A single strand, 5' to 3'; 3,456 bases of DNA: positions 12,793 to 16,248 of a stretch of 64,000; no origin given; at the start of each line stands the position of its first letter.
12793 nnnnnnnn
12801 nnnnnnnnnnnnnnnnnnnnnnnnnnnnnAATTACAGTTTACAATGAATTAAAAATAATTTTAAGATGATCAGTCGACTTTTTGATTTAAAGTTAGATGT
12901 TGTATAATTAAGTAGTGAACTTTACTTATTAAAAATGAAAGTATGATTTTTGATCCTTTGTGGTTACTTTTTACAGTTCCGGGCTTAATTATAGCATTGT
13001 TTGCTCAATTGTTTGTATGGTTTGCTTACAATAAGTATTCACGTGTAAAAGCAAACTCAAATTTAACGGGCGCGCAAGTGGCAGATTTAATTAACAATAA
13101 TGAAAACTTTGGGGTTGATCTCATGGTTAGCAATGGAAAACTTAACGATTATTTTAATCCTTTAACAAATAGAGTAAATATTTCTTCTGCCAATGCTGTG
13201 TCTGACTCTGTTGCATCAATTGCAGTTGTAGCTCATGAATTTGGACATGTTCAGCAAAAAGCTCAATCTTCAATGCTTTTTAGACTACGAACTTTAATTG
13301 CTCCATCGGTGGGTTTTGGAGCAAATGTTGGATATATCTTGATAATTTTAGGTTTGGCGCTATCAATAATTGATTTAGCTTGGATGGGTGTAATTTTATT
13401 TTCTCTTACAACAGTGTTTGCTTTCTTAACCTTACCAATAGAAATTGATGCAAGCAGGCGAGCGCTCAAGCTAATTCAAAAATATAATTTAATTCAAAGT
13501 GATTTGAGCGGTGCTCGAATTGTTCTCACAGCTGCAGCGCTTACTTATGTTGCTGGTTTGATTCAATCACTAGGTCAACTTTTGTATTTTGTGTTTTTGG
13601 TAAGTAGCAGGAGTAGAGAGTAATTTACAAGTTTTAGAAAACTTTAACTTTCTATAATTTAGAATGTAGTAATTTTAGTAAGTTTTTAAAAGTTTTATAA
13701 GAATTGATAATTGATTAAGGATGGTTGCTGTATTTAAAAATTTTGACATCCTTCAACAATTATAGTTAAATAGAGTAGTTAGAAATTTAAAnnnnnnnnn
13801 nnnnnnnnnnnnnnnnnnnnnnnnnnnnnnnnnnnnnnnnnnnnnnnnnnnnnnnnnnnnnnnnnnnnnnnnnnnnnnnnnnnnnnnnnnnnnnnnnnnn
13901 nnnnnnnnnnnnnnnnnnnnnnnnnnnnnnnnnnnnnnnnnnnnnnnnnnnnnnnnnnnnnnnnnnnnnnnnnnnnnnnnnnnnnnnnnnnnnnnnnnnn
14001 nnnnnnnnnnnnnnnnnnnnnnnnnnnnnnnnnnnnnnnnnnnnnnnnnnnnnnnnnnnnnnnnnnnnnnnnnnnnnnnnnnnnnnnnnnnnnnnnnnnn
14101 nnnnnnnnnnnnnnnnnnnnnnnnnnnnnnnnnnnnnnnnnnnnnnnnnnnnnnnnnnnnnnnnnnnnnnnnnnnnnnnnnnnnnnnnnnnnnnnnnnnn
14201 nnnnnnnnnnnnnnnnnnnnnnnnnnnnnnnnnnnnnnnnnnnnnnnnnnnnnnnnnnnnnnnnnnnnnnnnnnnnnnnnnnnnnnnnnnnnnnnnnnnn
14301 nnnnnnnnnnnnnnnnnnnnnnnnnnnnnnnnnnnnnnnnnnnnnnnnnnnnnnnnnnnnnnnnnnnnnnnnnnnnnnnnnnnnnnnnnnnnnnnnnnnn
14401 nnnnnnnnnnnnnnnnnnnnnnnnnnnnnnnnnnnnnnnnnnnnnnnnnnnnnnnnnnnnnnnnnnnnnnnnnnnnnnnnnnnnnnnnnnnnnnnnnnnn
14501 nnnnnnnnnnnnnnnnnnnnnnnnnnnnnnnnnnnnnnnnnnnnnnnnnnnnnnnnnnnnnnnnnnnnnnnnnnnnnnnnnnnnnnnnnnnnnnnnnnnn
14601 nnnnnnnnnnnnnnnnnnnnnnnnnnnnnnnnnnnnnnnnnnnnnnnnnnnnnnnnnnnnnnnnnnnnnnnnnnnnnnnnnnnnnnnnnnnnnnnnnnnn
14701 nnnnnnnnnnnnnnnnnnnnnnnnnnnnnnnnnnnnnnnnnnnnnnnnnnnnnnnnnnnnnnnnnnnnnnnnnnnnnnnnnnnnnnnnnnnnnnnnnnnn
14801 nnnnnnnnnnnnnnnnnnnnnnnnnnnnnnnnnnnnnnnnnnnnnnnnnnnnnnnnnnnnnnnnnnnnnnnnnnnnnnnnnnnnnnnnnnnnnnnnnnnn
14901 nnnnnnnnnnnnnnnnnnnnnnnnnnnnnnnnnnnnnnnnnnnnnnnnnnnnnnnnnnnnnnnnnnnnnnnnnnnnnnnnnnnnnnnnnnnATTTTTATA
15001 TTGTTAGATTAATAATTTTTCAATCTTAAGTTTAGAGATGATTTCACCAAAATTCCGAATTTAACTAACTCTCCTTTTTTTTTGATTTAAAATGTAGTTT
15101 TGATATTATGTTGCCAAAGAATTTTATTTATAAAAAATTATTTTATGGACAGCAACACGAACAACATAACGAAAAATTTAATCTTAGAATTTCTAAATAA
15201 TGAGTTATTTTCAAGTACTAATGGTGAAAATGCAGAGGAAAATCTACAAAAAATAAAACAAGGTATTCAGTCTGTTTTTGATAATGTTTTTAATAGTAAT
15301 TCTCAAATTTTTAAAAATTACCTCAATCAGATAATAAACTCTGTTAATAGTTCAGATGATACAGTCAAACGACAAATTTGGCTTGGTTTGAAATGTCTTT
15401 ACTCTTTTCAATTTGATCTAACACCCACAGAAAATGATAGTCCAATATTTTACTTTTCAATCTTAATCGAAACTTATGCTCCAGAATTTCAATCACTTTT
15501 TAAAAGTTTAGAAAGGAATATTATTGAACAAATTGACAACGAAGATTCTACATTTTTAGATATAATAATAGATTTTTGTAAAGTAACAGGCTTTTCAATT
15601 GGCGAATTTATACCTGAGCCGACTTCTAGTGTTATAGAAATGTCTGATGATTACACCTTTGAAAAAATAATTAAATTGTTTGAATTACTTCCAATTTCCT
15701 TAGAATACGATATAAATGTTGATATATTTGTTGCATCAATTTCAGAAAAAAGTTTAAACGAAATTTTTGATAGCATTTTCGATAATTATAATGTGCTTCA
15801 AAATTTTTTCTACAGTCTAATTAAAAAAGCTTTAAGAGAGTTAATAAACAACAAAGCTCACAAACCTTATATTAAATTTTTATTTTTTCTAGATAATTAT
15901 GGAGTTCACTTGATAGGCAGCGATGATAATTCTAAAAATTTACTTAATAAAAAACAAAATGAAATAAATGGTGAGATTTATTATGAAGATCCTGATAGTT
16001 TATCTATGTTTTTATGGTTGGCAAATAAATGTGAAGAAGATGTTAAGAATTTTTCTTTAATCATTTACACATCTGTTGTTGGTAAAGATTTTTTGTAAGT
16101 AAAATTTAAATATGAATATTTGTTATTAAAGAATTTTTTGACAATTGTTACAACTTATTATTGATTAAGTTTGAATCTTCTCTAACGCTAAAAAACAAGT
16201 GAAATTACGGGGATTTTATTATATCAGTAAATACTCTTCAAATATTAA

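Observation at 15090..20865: Direct about 1-kb duplication bracketing the 1032-aa gene, with an abrupt switch from 100% identity to divergence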

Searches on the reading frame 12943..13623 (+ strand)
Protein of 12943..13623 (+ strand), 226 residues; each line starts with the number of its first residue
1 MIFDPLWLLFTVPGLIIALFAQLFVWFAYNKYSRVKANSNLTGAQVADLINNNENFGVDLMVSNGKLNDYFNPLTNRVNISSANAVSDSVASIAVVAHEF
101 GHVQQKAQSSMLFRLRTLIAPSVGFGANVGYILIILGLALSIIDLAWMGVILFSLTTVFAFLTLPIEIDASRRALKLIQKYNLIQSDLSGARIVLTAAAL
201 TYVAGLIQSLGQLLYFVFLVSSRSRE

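Call 8: search_protein_families(library=pfam, proteins=[window:12943-13623:+], max_evalue=0.01)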
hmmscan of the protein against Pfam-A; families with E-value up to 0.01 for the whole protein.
window:12943-13623:+ (226 aa): 3 families
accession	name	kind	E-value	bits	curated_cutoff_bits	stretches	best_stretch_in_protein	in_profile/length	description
PF04298.18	Zn_peptidase_2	-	1.1e-60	205.3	27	1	8-220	2-217/218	Putative neutral zinc metallopeptidase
PF18181.6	SLATT_1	-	0.0076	16.7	26.3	0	129-195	37-95/122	SMODS and SLOG-associating 2TM effector domain 1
PF01435.24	Peptidase_M48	-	0.0081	16.4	20.3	0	56-176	25-149/186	Peptidase family M48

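Call 33: find_related_loci(query=window:12943-13623:+, collection=genome_contigs, flank=10000)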
Query window:12943-13623:+ (226 aa) in genome_contigs; peptide patterns used: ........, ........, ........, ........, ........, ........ (x = any residue, [..] = any of these).
269 stretches matched a pattern; 79 encode a relative of the query (tblastn E <= 1e-3); 79 distinct loci.
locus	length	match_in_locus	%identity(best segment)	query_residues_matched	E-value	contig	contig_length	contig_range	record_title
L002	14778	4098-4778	61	1-226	1e-90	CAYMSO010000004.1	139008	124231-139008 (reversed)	MAG TPA_asm: uncultured Candidatus Saccharibacteria bacterium isolate binchicken_co130_46 genome assembly, contig: NODE_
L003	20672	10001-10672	59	1-223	1e-90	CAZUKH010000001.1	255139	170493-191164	MAG TPA_asm: uncultured Candidatus Saccharibacteria bacterium isolate SRP290908_co1_393 genome assembly, contig: NODE_23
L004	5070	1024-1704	56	1-226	5e-85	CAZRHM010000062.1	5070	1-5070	MAG TPA_asm: uncultured Candidatus Saccharibacteria bacterium isolate SRP268622_co1_210 genome assembly, contig: NODE_41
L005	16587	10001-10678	58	1-225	3e-84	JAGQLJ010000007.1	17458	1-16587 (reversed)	MAG: Candidatus Dojkabacteria bacterium isolate HKST-UBA13 2012-05-30_1_(paired)_contig_66515, whole genome shotgun sequ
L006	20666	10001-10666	59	6-226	1e-83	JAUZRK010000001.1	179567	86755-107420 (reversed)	MAG: Candidatus Dojkabacteria bacterium isolate GS19_ROV17_BS05-AMOR20_M0215 AMOR20_M0215_contig1, whole genome shotgun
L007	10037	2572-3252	55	1-226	6e-82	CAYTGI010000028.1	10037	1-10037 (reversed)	MAG TPA_asm: uncultured Candidatus Saccharibacteria bacterium isolate SRP141376_co3_398 genome assembly, contig: NODE_18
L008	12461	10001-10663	58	1-216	9e-81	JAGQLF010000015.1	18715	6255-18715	MAG: Candidatus Dojkabacteria bacterium isolate HKST-UBA09 NODE_15_length_18715_cov_3.734789, whole genome shotgun seque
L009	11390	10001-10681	56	1-226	1e-74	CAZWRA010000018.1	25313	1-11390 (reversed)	MAG TPA_asm: uncultured Candidatus Saccharibacteria bacterium isolate binchicken_co58_69 genome assembly, contig: NODE_1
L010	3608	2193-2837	57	3-216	2e-72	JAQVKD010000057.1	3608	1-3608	MAG: Candidatus Dojkabacteria bacterium isolate STE_79 NODE_86915_length_3608_cov_8.639759_Sandtown_E, whole genome shot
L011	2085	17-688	48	1-223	2e-69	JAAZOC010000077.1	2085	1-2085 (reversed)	MAG: Candidatus Microgenomates bacterium isolate AS27yjCOA_24 143440_AS27, whole genome shotgun sequence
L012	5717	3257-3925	51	1-223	6e-68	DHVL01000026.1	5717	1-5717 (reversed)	MAG TPA_asm: Candidatus Dojkabacteria bacterium UBA5209 UBA5209_contig_30015, whole genome shotgun sequence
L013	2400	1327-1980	46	1-217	5e-68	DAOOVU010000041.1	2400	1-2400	MAG TPA_asm: Candidatus Dojkabacteria bacterium isolate AMR_MDS_2433 NODE_24056_length_2400_cov_8.469083, whole genome s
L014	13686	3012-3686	50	1-224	4e-67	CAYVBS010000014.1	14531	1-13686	MAG TPA_asm: uncultured Candidatus Saccharibacteria bacterium isolate SRP144015_co1_116 genome assembly, contig: NODE_19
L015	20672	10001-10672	51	1-224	8e-67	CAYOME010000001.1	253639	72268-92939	MAG TPA_asm: uncultured Candidatus Saccharibacteria bacterium isolate SRP294416_co1_589 genome assembly, contig: NODE_10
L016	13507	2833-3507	47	1-225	8e-66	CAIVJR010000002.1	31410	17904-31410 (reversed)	uncultured bacterium isolate Loclat_bin-19700 genome assembly, contig: bin-19700:02/10, whole genome shotgun sequence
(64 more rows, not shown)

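Call 63: find_encoding_contigs(protein=window:12943-13623:+, flank=10000, max_places=6)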
Protein window:12943-13623:+ (226 aa): no gene with exactly this product is on record in the collection.

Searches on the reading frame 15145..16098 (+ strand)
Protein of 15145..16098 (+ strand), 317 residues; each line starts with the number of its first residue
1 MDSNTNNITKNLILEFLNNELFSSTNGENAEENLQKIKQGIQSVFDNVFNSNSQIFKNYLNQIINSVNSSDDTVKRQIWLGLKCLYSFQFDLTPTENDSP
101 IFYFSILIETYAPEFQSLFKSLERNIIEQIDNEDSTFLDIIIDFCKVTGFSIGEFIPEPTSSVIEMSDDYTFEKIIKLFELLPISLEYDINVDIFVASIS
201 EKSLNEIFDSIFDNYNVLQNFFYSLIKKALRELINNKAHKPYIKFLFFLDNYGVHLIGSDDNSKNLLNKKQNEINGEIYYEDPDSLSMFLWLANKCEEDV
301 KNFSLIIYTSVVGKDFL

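Call 8: search_protein_families(library=pfam, proteins=[window:15145-16098:+], max_evalue=0.01)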
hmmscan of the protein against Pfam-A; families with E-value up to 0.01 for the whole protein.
window:15145-16098:+ (317 aa): 0 families

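Call 12: find_encoding_contigs(protein=window:15145-16098:+, flank=10000, max_places=10)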
Protein window:15145-16098:+ (317 aa): no gene with exactly this product is on record in the collection.

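Call 13: find_homologous_proteins(query=window:15145-16098:+, max_evalue=0.01)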
Query window:15145-16098:+ (317 aa): 1 proteins with E <= 0.01 among 1273 candidates.
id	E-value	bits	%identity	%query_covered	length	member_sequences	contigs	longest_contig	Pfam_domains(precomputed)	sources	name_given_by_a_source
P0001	1.6e-199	680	100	100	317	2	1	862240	-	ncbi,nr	ncbi:MAG: hypothetical protein KatS3mg085_124 [Candidatus Dojkabacteria bacterium]|nr:MAG: hypotheti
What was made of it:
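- Tried and rejected: word-indexed search of 5.8 billion proteins (call 13);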

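Call 16: find_encoding_contigs(protein=P0003, flank=10000, max_places=10)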
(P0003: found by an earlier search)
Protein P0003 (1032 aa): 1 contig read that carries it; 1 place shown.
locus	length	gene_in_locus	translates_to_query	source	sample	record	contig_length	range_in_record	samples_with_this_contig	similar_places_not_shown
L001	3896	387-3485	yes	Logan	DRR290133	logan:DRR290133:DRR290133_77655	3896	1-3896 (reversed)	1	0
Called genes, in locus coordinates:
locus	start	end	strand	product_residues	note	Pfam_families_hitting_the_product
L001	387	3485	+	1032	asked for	-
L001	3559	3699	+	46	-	-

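Call 26: search_protein_representatives(protein=window:15145-16098:+)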
Query: 317 residues. Proteins with E-value up to 0.001 (for the whole library): 1; up to 1e-10: 1; up to 1e-30: 1. The best 1 are listed.
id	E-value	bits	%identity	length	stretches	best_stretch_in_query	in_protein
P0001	5.1e-200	679.8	100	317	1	1-317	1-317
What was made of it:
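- Tried and rejected: full HMMER search over 1.84 billion representatives (call 26);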

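Call 27: search_protein_families(library=phrogs, proteins=[window:15145-16098:+], max_evalue=0.01)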
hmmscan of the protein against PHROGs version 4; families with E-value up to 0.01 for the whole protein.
window:15145-16098:+ (317 aa): 0 families

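Call 28: search_protein_families(library=padloc, proteins=[window:15145-16098:+], max_evalue=0.01)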
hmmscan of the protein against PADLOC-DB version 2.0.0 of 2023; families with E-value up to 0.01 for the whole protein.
window:15145-16098:+ (317 aa): 1 family
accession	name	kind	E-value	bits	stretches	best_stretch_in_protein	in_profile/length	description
PDLC03025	MTase_I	-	0.0076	13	0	4-71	69-137/569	Type I methyltransferase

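Call 38: find_homologous_proteins(query=P0003, max_evalue=0.01)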
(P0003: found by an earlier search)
Query P0003 (1032 aa): 1 proteins with E <= 0.01 among 8000 candidates.
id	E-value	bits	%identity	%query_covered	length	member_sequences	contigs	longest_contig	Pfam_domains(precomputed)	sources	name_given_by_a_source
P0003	0.0e+0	2247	100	100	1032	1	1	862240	-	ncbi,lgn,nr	ncbi:MAG: hypothetical protein KatS3mg085_125 [Candidatus Dojkabacteria bacterium]|nr:MAG: hypotheti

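Call 39: predict_structure(protein=window:15145-16098:+)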
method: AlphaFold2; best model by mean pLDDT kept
length: 317 residues; sequences in the alignment: 1
mean_pLDDT: 44.0   pTM: 0.32
mean pLDDT of the five models: 44.0, 35.9, 33.1, 31.0, 31.0
residues with pLDDT >= 90: 0; 70-90: 0; 50-70: 76; < 50: 241
segments of 3 or more residues with pLDDT < 50: 1-69, 71-199, 259-283, 300-303, 309-317
pLDDT, mean of each block of 10 residues (from residue 1): 31 39 41 43 44 45 47 42 37 32 39 46 46 44 40 37 36 47 35 44 55 49 62 57 60 54 34 33 50 52 49 37
secondary structure, 60 per line:
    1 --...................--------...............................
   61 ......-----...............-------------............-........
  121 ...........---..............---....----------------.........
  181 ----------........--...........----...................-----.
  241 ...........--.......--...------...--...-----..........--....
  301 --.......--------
elements in order: H3-21 H30-66 H72-86 H100-111 H113-131 H135-148 H152-155 H172-180 H191-198 H201-211 H216-234 H240-251 E254-260 E272-274 E277-279 H285-294 H297-300 E303-309
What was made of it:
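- The low-confidence model changes from all-helical to mixed near residue 250 (call 39).
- Tried and rejected: The single-sequence AlphaFold2 model of the 317-aa protein has mean pLDDT 44 (call 39).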

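Call 43: find_homologous_proteins(query=P0005, max_evalue=0.01)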
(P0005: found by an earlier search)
Query P0005 (1905 aa): 1 proteins with E <= 0.01 among 8000 candidates.
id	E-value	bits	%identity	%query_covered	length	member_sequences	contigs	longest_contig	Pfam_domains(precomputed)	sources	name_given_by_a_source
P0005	0.0e+0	4166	100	100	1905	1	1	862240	-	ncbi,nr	ncbi:MAG: hypothetical protein KatS3mg085_129 [Candidatus Dojkabacteria bacterium]|nr:MAG: hypotheti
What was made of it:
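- Tried and rejected: The 1032-aa and 1905-aa proteins are also orphans (calls 38, 43).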

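Call 46: find_related_loci(query=window:15145-16098:+, collection=metagenome_contigs, flank=10000)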
Query window:15145-16098:+ (317 aa) in metagenome_contigs; peptide patterns used: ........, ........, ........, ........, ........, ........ (x = any residue, [..] = any of these).
259 stretches matched a pattern, but none encodes a relative of the query by tblastn (E <= 1e-3).

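Call 47: find_related_loci(query=window:15145-16098:+, collection=viral_contigs, flank=5000)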
Query window:15145-16098:+ (317 aa) in viral_contigs; peptide patterns used: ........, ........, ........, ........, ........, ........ (x = any residue, [..] = any of these).
16 stretches matched a pattern, but none encodes a relative of the query by tblastn (E <= 1e-3).
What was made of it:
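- On Interlocus gene conversion / concerted evolution of paralogues: No relative found in 5.8 billion proteins, 1.84 billion representatives, or metagenome and viral contigs (calls 13, 26, 46, 47).
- There are only two sequences and no outgroup or population sample, because the gene has no detectable relative in any database searched (calls 13, 26, 46, 47).
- Tried and rejected: JGI metagenome contigs and IMG/VR (calls 46, 47).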

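Call 57: search_solved_structures(query=window:15145-16098:+, max_evalue=1)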
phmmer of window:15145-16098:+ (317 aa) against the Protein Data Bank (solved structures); distinct sequences matched with E-value up to 1: 1.
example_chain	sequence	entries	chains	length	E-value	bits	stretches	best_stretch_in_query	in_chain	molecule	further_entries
3tlx_A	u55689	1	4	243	0.24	14.3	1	230-286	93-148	Adenylate kinase 2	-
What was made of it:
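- Tried and rejected: PDB sequences, best E = 0.24 (call 57);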

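Call 58: search_protein_families(library=ncbifam, proteins=[window:15145-16098:+], max_evalue=0.01)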
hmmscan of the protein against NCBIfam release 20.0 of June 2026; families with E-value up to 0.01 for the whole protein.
window:15145-16098:+ (317 aa): 0 families
